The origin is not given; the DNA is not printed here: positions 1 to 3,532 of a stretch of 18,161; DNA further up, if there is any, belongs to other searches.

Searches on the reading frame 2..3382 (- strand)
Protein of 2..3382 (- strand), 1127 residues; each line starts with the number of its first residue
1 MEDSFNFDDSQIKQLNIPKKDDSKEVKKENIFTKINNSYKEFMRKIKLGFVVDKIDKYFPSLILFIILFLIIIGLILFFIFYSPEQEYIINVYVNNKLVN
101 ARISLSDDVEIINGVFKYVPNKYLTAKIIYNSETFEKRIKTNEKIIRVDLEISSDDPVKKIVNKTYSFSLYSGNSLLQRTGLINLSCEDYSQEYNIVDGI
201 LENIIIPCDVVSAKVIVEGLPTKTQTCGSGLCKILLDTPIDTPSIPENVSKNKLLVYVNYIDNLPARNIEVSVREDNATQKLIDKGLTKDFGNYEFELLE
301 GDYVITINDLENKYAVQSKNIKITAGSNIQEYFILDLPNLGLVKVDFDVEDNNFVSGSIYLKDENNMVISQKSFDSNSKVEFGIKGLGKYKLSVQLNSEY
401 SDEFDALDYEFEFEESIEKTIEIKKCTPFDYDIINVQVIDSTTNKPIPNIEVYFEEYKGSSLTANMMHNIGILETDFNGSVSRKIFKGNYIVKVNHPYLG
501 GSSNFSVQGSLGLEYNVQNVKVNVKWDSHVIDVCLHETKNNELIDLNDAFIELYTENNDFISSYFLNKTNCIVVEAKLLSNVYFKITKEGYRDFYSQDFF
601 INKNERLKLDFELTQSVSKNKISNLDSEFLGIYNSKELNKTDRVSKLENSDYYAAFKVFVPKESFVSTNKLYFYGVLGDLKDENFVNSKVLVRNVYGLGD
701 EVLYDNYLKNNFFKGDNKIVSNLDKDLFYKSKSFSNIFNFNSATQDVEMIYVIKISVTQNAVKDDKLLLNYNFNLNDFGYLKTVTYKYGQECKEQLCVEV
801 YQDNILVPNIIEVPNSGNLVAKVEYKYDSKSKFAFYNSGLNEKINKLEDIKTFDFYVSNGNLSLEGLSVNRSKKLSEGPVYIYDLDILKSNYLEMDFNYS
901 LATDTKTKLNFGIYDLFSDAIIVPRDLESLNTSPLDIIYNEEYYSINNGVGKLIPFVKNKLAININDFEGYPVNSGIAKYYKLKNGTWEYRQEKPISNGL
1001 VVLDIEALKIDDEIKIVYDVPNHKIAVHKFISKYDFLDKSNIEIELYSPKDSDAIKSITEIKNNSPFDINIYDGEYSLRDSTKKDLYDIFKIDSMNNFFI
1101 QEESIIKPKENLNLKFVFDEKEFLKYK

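Call 8: search_protein_families(library=pfam, proteins=[window:2-3382:-], max_evalue=0.1)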
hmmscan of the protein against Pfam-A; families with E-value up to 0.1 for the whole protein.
window:2-3382:- (1127 aa): 4 families
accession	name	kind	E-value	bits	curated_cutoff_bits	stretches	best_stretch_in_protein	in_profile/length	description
PF13620.12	CarboxypepD_reg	-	8.3e-05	23.3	32.3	0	264-328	12-74/82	Carboxypeptidase regulatory-like domain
PF17210.9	SdrD_B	-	0.034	14.8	29.7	0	271-318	27-74/112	SdrD B-like domain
PF13715.12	CarbopepD_reg_2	-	0.037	14.5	32.2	0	437-458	4-25/88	CarboxypepD_reg-like domain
PF19538.4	DUF6062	-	0.07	13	27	0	539-629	132-222/243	Family of unknown function (DUF6062)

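Call 32: search_protein_families(library=ncbifam, proteins=[window:2-3382:-], max_evalue=0.1)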
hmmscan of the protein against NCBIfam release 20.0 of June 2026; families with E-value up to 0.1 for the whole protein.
window:2-3382:- (1127 aa): 0 families
